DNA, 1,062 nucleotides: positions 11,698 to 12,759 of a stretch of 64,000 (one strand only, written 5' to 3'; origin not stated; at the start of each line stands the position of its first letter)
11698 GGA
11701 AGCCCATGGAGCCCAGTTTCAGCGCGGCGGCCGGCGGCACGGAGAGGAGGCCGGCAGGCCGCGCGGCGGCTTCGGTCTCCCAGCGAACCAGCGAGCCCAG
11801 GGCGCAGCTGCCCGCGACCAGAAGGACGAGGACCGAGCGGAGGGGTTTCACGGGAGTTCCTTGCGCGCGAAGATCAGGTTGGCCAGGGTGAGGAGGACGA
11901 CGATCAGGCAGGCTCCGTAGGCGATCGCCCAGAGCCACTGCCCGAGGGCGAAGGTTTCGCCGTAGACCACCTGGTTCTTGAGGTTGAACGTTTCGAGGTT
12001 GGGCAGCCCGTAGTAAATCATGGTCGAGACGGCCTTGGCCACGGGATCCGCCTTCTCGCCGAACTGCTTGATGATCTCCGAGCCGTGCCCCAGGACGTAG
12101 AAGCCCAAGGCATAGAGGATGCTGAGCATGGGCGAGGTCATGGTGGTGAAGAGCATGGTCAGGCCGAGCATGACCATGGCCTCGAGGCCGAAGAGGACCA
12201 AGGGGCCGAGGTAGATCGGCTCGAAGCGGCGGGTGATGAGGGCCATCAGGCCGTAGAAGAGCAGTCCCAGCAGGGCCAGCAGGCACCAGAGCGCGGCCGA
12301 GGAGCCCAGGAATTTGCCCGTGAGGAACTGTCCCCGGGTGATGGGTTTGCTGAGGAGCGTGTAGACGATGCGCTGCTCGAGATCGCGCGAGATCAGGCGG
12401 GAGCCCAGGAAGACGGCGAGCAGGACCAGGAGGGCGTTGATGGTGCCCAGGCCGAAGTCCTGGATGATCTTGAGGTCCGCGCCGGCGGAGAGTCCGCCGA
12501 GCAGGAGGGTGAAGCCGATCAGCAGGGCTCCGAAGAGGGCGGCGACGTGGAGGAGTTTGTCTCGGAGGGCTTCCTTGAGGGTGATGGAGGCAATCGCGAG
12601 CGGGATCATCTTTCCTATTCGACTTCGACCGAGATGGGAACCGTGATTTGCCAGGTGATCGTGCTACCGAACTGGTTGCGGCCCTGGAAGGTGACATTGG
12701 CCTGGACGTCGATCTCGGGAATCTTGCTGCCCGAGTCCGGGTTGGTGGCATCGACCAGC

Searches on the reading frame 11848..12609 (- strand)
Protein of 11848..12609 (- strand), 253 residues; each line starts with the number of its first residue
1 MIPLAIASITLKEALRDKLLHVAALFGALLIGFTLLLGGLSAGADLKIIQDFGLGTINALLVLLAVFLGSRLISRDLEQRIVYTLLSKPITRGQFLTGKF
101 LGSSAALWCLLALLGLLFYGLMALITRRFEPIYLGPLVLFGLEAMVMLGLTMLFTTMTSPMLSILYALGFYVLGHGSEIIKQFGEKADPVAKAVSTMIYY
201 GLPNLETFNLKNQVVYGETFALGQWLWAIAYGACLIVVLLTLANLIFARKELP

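Call 5: search_protein_families(library=pfam, max_evalue=1, proteins=[window:11848-12609:-])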
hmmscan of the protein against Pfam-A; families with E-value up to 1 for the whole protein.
window:11848-12609:- (253 aa): 4 families
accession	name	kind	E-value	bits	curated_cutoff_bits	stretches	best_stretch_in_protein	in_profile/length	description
PF12679.13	ABC2_membrane_2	-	9.2e-11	41.9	27.2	1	37-252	54-283/283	ABC-2 family transporter protein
PF12730.13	ABC2_membrane_4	-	0.0017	18.8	27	1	44-165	44-159/179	ABC-2 family transporter protein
PF13346.12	ABC2_membrane_5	-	0.077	13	25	1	54-172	36-158/205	ABC-2 family transporter protein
PF01061.29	ABC2_membrane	-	0.12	12.3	26.9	1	9-168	9-168/211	ABC-2 type transporter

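Call 6: search_protein_families(library=ncbifam, max_evalue=1, proteins=[window:11848-12609:-])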
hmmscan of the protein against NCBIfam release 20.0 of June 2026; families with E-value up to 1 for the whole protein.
window:11848-12609:- (253 aa): 1 family
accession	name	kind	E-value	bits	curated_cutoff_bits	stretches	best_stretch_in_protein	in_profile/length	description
NF038293.1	permease_SagH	equivalog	0.15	10.9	450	1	57-114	184-241/370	SagH family ABC transporter permease subunit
